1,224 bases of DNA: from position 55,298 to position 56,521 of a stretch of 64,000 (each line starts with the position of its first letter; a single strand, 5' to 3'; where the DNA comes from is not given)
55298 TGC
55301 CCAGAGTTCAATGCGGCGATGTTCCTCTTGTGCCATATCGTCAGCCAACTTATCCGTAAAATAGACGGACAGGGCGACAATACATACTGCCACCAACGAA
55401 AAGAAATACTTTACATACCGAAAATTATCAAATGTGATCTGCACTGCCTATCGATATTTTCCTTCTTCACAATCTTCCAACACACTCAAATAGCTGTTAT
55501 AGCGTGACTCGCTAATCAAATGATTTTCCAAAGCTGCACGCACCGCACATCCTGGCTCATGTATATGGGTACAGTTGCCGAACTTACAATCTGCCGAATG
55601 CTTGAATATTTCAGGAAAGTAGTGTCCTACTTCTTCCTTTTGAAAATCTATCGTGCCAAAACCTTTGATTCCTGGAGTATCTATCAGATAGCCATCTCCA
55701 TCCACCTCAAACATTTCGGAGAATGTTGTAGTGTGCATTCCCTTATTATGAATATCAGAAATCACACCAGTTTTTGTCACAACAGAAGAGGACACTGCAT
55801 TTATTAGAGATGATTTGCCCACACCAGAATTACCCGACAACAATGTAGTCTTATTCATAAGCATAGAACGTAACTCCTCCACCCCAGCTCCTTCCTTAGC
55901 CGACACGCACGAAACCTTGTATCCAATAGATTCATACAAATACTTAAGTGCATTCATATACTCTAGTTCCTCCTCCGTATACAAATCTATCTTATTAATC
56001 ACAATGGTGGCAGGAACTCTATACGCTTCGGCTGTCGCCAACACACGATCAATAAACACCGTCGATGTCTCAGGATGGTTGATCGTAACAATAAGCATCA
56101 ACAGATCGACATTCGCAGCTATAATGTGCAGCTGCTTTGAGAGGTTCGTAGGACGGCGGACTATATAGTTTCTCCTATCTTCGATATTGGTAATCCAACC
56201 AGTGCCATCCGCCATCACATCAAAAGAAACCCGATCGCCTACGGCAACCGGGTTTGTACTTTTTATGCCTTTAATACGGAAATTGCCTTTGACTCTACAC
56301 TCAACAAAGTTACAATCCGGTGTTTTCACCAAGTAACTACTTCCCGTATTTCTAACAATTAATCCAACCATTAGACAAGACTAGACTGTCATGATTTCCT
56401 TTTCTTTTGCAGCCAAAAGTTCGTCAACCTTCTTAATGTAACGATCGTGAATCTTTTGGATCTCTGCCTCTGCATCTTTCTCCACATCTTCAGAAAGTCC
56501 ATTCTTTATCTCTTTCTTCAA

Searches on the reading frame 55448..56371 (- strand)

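Call 55: search_protein_families(library=ncbifam, proteins=[window:55448-56371:-], max_evalue=0.00001)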
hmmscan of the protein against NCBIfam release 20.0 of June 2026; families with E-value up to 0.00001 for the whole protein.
window:55448-56371:- (307 aa): 10 families
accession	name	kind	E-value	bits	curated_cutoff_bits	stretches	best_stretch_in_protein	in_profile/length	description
NF008931.0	PRK12288.1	equivalog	1.8e-68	231.2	360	1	37-305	68-337/347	small ribosomal subunit biogenesis GTPase RsgA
TIGR00157.1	TIGR00157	equivalog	1.1e-64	218.3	100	1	43-298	2-246/247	ribosome small subunit-dependent GTPase A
NF008932.0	PRK12289.1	equivalog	3.1e-49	167.9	483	1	37-301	54-301/363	small ribosomal subunit biogenesis GTPase RsgA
TIGR03597.1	GTPase_YqeH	equivalog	1.8e-11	43.8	297.4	1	77-235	54-215/361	ribosome biogenesis GTPase YqeH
TIGR03598.1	GTPase_YsxC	equivalog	4.1e-09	36.4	124.45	0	178-241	23-79/186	ribosome biogenesis GTP-binding protein YihA/YsxC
NF000908.1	PRK00089.1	equivalog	3e-08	33.3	237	1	80-174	75-166/291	GTPase Era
TIGR03918.1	GTP_HydF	equivalog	3.3e-08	32.8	325.55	0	86-174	85-166/392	[FeFe] hydrogenase H-cluster maturation GTPase HydF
TIGR03594.1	GTPase_EngA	equivalog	1.4e-06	27.6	306.7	0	101-171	269-342/432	ribosome biogenesis GTPase Der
TIGR00436.1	era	equivalog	4.6e-06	26.2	116.25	0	78-172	70-160/270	GTPase Era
TIGR00231.1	small_GTP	domain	5.5e-06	26.2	42.5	0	179-238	9-66/164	GTP-binding protein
